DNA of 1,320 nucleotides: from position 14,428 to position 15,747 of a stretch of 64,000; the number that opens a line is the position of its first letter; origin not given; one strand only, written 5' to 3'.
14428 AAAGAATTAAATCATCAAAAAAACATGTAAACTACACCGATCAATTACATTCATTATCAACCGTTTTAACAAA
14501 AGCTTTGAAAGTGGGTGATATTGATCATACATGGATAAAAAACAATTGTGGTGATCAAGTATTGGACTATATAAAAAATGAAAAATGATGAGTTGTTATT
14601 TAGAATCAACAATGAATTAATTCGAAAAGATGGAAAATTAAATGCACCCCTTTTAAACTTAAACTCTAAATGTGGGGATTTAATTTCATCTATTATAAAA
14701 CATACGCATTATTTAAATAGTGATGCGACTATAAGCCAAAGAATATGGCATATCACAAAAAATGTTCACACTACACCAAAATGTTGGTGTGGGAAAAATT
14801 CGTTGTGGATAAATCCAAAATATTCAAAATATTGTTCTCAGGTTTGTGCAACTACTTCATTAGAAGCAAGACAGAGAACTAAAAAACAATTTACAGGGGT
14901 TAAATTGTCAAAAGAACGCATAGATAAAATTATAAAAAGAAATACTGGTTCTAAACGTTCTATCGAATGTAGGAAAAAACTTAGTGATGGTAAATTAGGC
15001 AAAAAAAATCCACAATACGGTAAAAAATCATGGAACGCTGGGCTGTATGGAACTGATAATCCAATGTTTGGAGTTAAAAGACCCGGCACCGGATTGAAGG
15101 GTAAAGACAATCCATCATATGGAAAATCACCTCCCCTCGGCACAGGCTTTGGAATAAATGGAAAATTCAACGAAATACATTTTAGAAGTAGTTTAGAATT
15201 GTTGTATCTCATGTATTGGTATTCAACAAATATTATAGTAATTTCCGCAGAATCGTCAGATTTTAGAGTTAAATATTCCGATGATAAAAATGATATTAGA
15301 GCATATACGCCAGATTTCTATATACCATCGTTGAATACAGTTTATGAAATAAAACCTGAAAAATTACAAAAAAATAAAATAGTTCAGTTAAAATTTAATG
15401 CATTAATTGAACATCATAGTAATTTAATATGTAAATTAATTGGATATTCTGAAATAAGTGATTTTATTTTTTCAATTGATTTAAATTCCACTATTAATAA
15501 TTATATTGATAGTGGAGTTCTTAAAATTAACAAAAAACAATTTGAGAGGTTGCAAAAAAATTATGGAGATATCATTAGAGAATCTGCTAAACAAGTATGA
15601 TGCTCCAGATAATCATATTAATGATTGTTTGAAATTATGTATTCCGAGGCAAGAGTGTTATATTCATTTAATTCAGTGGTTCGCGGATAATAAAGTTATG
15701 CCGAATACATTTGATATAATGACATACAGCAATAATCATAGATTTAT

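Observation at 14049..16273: Genes-in-pieces nucleotidyltransferase split by a non-splicing homing endonuclease, with added tags on both halves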

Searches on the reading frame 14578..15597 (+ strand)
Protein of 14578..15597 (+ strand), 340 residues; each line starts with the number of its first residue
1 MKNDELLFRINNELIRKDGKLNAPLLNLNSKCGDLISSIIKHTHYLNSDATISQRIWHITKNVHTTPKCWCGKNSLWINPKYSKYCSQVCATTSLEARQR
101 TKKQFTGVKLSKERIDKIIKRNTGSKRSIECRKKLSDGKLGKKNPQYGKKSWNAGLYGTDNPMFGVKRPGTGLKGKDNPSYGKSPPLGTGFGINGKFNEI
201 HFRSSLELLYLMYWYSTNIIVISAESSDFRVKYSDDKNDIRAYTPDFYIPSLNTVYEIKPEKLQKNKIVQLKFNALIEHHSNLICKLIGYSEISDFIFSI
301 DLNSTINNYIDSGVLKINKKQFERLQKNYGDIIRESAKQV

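Call 3: search_protein_families(library=pfam, proteins=[window:14578-15597:+], max_evalue=0.1)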
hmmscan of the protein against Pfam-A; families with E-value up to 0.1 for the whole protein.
window:14578-15597:+ (340 aa): 2 families
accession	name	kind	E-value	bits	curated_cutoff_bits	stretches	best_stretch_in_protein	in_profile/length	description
PF07460.16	NUMOD3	-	2.3e-06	27.9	20.4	1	125-150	2-27/37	NUMOD3 motif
PF08722.17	Tn7_TnsA-like_N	-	0.021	15.8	26.5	1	221-275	6-68/85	TnsA-like endonuclease N terminal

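Call 4: search_protein_families(library=phrogs, proteins=[window:14578-15597:+], max_evalue=0.01)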
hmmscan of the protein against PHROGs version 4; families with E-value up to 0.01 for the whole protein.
window:14578-15597:+ (340 aa): 8 families
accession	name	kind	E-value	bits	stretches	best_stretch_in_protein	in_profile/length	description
phrog_22215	-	unknown function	7.1e-09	36.8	1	121-304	167-314/324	-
phrog_218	-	connector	2.6e-07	31.8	1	194-270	17-97/148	head closure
phrog_15427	-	DNA, RNA and nucleotide metabolism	2.2e-06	28.5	1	200-277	162-235/270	endonuclease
phrog_314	-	DNA, RNA and nucleotide metabolism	3e-05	24.1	1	111-284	276-446/574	homing endonuclease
phrog_15137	-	DNA, RNA and nucleotide metabolism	6.8e-05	23.5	1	220-299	151-233/236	endonuclease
phrog_21964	-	DNA, RNA and nucleotide metabolism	0.0001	23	1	107-157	46-97/244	HNH endonuclease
phrog_655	-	DNA, RNA and nucleotide metabolism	0.0041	18.1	1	100-184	124-188/343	homing endonuclease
phrog_21075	-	unknown function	0.0097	16.9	0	214-233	7-26/63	-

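Call 12: search_dna_similar(query=window:14578-15597:+, collection=phages, mode=protein, max_rows=30)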
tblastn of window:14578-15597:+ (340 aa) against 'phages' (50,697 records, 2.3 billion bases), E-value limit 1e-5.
Records with a match: 1; places in all: 1; records where one place covers at least 80% of the query: 0.
Best place of each record, by identity: <60% 1.
By first word of the organism name: Vibrio 1.
By host as written in the record: Vibrio parahaemolyticus 1.
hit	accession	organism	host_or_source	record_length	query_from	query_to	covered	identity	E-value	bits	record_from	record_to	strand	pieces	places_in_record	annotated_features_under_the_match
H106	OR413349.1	Vibrio phage pv27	Vibrio parahaemolyticus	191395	69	326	76%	29.3%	2e-14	81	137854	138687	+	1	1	hypothetical protein | DNA binding protein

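Call 24: find_related_loci(query=window:14578-15597:+, collection=viral_contigs, flank=4000)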
Query window:14578-15597:+ (340 aa) in viral_contigs; peptide patterns used: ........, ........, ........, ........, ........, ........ (x = any residue, [..] = any of these).
4 stretches matched a pattern, but none encodes a relative of the query by tblastn (E <= 1e-3).

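Call 44: find_homologous_proteins(query=window:14578-15597:+)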
Query window:14578-15597:+ (340 aa): 21 proteins with E <= 0.001 among 2518 candidates.
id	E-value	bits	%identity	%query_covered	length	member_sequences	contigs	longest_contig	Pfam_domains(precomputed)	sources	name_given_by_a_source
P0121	1.5e-228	776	100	100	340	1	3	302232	PF07460.17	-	-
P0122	2.8e-94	334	48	99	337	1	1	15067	PF07460.17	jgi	jgi:hypothetical protein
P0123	4.8e-94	333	50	98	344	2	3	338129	PF07460.17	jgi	jgi:hypothetical protein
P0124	2.4e-93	331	48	96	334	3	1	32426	PF07460.17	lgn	-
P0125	3.3e-93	331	50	98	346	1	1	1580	PF07460.17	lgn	-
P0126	1.7e-88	315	47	98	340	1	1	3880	PF07460.17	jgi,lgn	-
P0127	2.9e-87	311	48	98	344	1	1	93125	PF07460.17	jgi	-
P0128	6.8e-87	310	46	98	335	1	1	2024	PF07460.17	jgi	jgi:hypothetical protein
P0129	3.0e-81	291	45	99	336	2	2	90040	PF07460.17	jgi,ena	-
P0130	1.7e-80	289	46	96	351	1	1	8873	PF07460.17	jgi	jgi:hypothetical protein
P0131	1.4e-73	266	46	96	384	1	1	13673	PF07460.17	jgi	jgi:hypothetical protein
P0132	1.2e-72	263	43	95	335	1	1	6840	PF08722.18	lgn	-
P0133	2.5e-71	259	43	96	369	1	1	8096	PF07460.17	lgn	-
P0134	2.6e-61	226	50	64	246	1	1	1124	PF07460.17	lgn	-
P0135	3.9e-14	71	41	48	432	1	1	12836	-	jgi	-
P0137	4.7e-11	61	36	45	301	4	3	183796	PF05367.18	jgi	jgi:hypothetical protein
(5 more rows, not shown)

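Call 46: find_encoding_contigs(protein=P0123, flank=3000, max_places=2)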
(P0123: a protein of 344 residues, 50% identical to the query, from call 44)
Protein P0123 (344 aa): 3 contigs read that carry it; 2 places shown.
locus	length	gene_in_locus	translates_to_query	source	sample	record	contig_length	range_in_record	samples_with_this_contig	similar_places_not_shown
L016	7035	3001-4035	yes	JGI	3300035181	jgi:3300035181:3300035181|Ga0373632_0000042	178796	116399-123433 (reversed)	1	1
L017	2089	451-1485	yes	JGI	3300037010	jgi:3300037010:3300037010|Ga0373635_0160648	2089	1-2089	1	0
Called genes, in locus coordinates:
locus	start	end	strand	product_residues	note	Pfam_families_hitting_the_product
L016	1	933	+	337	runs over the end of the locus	PF08804:gp32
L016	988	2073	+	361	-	PF00154:RecA_N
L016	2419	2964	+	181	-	PF10127:RlaP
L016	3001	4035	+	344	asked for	PF07460:NUMOD3 (faint)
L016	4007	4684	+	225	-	-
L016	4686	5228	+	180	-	-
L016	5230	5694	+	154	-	-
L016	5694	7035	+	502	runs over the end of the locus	PF21241:UvsW_N, PF04851:ResIII, PF00270:DEAD, PF00271:Helicase_C (weak)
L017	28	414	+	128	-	-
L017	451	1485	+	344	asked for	PF07460:NUMOD3 (faint)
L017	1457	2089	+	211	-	?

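Call 47: find_encoding_contigs(protein=P0127, flank=3000, max_places=2)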
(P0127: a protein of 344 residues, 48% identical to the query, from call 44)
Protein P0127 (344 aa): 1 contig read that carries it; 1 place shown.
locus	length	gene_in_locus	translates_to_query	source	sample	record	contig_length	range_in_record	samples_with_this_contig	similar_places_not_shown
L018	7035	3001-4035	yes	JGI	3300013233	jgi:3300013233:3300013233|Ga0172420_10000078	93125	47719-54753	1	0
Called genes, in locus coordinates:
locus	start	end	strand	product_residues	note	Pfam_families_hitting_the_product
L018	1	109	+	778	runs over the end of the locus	-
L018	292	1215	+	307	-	PF08804:gp32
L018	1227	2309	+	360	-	PF00154:RecA_N, PF06745:ATPase (faint)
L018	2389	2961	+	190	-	PF10127:RlaP (weak)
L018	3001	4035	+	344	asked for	PF07460:NUMOD3 (weak)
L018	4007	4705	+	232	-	-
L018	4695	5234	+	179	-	-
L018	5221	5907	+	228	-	PF00149:Metallophos (weak)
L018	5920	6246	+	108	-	-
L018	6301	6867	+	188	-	PF00004:AAA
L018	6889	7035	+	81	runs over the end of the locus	-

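Call 48: find_encoding_contigs(protein=P0129, flank=3000, max_places=2)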
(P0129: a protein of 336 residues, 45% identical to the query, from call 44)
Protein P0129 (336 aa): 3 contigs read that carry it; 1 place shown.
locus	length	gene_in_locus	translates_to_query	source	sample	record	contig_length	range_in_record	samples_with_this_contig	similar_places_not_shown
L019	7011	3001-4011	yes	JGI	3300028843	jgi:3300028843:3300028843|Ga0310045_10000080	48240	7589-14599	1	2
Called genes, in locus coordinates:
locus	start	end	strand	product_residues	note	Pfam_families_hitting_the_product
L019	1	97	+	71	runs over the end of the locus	-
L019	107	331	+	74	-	-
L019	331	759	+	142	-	-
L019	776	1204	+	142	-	-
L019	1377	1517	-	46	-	-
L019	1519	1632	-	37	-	-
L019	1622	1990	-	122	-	-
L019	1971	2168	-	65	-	-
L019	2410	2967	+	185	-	PF10127:RlaP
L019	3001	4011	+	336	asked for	PF07460:NUMOD3 (faint)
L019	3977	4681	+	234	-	-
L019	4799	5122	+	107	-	-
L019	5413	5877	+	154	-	-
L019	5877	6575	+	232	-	-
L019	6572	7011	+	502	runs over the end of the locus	PF21241:UvsW_N (weak), PF00270:DEAD, PF04851:ResIII, PF00271:Helicase_C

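Call 50: search_solved_structures(query=window:14578-15597:+, max_evalue=1)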
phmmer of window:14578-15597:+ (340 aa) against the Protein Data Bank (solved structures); distinct sequences matched with E-value up to 1: 2.
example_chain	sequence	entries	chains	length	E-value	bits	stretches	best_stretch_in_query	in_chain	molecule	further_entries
2kwq_A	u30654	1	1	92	0.75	12.1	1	32-110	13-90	Protein MCM10 homolog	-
7q64_A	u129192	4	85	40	0.8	12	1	158-191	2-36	Nuclear pore complex protein Nup98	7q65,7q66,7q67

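Call 66: predict_structure(alignment_id=A4)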
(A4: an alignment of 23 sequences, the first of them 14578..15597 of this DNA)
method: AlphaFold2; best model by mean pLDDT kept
length: 340 residues; sequences in the alignment: 23
mean_pLDDT: 85.7   pTM: 0.49
mean pLDDT of the five models: 85.7, 85.2, 84.2, 82.8, 81.8
residues with pLDDT >= 90: 193; 70-90: 92; 50-70: 50; < 50: 5
segments of 3 or more residues with pLDDT < 50: 169-171
pLDDT, mean of each block of 10 residues (from residue 1): 90 91 82 91 94 94 93 91 89 87 67 73 61 74 75 71 57 61 58 89 96 98 94 91 96 97 95 97 97 95 93 96 91 87
secondary structure, 60 per line:
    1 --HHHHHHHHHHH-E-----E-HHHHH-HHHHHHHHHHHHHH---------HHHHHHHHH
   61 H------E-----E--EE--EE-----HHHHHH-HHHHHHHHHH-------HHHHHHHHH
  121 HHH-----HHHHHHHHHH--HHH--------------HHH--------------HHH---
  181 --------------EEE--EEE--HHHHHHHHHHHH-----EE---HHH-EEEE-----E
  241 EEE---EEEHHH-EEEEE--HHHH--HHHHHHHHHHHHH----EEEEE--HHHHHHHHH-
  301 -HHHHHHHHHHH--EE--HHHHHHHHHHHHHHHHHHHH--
elements in order: H3-13 H23-27 H29-42 H52-61 H88-93 H95-104 H112-123 H129-138 E195-197 E200-202 H205-216 E231-234 E240-243 E247-249 E254-258 H261-264 H267-279 E284-288 H291-299 H302-312 H319-338

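Call 70: fold_search(model_id=the predicted structure, library=pdb)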
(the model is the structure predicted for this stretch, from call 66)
No match with E <= 0.001 here; weaker rows may still be real.
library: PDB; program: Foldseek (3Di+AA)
matches with E <= 10: 500; with E <= 0.001: 0
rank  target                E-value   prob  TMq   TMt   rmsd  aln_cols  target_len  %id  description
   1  9dou_A                8.9e-03  0.77  0.16  0.07  11.1       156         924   13  Taeniopygia guttata R2 retrotransposon (R2Tg) initiating target-primed reverse transcription (released 2025-05-21)
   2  9nl3_A                2.9e-02  0.63  0.16  0.06  10.9       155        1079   12  Structure of R2 retrotransposon protein from Taeniopygia guttata initiating target-primed reverse transcription (released 2025-06-18)
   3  3h4r                  3.7e-02  0.41  0.15  0.21  14.8       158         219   11  Crystal structure of E. coli RecE exonuclease (released 2009-05-26)
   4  6z1p_AS               3.7e-02  0.60  0.12  0.06  12.3       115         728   13  Structure of the mitochondrial ribosome from Tetrahymena thermophila (released 2020-06-24)
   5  6okh_B                4.7e-02  0.57  0.15  0.25   9.9       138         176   10  Structure of an uncharacterized protein from Leptospira borgpetersenii serovar Hardjo-bovis (strain JB197) (released 2019-05-08)
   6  6okh_A                5.3e-02  0.60  0.16  0.26   9.8       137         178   12  Structure of an uncharacterized protein from Leptospira borgpetersenii serovar Hardjo-bovis (strain JB197) (released 2019-05-08)
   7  9bw1_M                7.6e-02  0.93  0.25  0.12   5.6       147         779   14  TnsABCD-DNA transpososome (released 2024-10-16)
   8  1t0f_B                8.5e-02  0.97  0.26  0.33   5.4       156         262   11  Crystal Structure of the TnsA/TnsC(504-555) complex (released 2004-11-09)
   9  1wdj_B                8.5e-02  0.69  0.15  0.28   6.8       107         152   13  Crystal structure of TT1808 from Thermus thermophilus HB8 (released 2004-11-17)
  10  9nl2_A                8.5e-02  0.35  0.16  0.06  11.3       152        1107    9  Structure of R2 retrotransposon protein from Platysternon megacephalum initiating target-primed reverse transcription (released 2025-06-18)
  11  1t0f_A                1.1e-01  0.97  0.25  0.31   5.1       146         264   10  Crystal Structure of the TnsA/TnsC(504-555) complex (released 2004-11-09)
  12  1wdj_A                1.2e-01  0.47  0.15  0.24  10.1       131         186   12  Crystal structure of TT1808 from Thermus thermophilus HB8 (released 2004-11-17)
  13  7c2f_B                2.4e-01  0.54  0.13  0.37   5.0        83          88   12  Crystal Structure of the Thorarchaeota ProGel/rabbit actin complex (released 2020-08-05)
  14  1f1z_A                2.8e-01  0.69  0.24  0.30   5.8       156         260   10  TNSA, a catalytic component of the TN7 transposition system (released 2000-06-28)
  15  4oky                  3.2e-01  0.16  0.12  0.14  13.1       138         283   16  Crystal structure of PvuRts1I, a 5-hydroxymethylcytosine DNA restriction endonuclease (released 2014-09-10)
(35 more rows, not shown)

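Call 104: find_related_loci(query=P0137, collection=viral_contigs, flank=3000)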
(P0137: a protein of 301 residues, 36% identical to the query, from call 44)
Query P0137 (301 aa) in viral_contigs; peptide patterns used: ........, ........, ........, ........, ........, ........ (x = any residue, [..] = any of these).
13 stretches matched a pattern, but none encodes a relative of the query by tblastn (E <= 1e-3).
